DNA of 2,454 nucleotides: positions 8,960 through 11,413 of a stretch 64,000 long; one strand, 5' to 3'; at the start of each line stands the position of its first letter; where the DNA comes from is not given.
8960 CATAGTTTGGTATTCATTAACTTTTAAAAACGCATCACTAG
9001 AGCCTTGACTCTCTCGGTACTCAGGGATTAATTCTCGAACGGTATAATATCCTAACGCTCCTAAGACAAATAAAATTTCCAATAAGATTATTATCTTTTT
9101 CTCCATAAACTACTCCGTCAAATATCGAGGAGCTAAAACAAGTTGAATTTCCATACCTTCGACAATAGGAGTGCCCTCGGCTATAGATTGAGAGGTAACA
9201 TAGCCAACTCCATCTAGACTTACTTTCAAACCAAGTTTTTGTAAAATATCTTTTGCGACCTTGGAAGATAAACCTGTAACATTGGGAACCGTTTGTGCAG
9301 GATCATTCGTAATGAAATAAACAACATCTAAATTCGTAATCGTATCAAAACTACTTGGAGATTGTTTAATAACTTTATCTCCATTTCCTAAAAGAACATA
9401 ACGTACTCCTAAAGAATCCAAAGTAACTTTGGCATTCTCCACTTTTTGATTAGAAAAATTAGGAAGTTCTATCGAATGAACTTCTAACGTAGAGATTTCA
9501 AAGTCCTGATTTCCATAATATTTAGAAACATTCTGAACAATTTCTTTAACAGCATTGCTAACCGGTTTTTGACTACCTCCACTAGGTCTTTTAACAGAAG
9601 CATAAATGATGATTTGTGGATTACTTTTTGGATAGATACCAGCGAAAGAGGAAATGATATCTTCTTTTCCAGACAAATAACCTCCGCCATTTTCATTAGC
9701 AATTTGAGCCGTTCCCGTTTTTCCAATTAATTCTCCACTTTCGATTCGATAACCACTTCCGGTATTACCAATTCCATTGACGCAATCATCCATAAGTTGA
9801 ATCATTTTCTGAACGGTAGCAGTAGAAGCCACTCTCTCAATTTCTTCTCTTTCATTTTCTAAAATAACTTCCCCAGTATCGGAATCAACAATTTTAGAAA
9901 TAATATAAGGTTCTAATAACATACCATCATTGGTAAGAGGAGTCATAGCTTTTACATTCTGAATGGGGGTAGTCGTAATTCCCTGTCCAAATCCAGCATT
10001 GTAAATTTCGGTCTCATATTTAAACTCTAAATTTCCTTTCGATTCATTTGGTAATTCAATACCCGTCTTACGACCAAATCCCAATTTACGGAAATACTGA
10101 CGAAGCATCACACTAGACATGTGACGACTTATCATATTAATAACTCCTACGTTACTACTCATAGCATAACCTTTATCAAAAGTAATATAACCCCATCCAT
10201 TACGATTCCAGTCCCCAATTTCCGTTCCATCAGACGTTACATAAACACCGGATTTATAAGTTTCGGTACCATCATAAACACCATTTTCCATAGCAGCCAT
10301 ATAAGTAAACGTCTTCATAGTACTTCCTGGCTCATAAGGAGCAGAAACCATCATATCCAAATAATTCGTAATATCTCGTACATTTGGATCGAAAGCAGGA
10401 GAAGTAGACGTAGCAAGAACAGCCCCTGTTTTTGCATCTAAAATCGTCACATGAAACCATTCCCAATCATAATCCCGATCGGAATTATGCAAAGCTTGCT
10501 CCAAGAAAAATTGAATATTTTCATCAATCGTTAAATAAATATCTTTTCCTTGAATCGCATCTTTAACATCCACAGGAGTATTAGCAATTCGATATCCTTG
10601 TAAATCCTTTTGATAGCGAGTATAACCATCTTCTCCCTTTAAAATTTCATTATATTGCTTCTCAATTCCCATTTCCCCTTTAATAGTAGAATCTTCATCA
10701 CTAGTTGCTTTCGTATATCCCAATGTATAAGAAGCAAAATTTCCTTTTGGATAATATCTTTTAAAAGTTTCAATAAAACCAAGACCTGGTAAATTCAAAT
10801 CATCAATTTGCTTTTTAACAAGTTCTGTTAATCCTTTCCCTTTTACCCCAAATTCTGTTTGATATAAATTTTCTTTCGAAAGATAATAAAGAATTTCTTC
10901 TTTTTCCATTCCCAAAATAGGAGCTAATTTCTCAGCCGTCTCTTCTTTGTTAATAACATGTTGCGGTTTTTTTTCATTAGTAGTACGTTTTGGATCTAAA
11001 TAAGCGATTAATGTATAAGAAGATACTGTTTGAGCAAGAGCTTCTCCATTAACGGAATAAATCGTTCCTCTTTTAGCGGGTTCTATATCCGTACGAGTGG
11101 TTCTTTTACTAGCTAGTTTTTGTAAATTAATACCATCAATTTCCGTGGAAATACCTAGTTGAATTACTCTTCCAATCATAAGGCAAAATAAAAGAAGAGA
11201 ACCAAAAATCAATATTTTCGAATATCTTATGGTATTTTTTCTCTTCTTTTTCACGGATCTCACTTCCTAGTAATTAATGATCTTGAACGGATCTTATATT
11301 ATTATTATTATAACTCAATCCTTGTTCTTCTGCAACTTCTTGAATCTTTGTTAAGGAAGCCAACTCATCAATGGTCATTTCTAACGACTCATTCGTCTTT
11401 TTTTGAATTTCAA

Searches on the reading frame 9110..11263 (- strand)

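Call 46: search_protein_families(library=pfam, proteins=[window:9110-11263:-], max_evalue=0.001)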
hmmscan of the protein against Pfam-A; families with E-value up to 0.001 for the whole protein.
window:9110-11263:- (717 aa): 4 families
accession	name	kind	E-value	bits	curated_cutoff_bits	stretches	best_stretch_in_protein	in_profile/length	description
PF00905.27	Transpeptidase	-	3.3e-64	217.4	22.1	1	272-575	3-297/299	Penicillin binding protein transpeptidase domain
PF03717.20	PBP_dimer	-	2.7e-24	87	24.4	1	61-228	2-178/180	Penicillin-binding Protein dimerisation domain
PF03793.24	PASTA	-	1.5e-18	67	23.2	2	658-711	2-63/64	PASTA domain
PF21922.1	PBP_dimer_2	-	0.00011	22.8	27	0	166-218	22-67/83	Penicillin binding protein A dimerisation domain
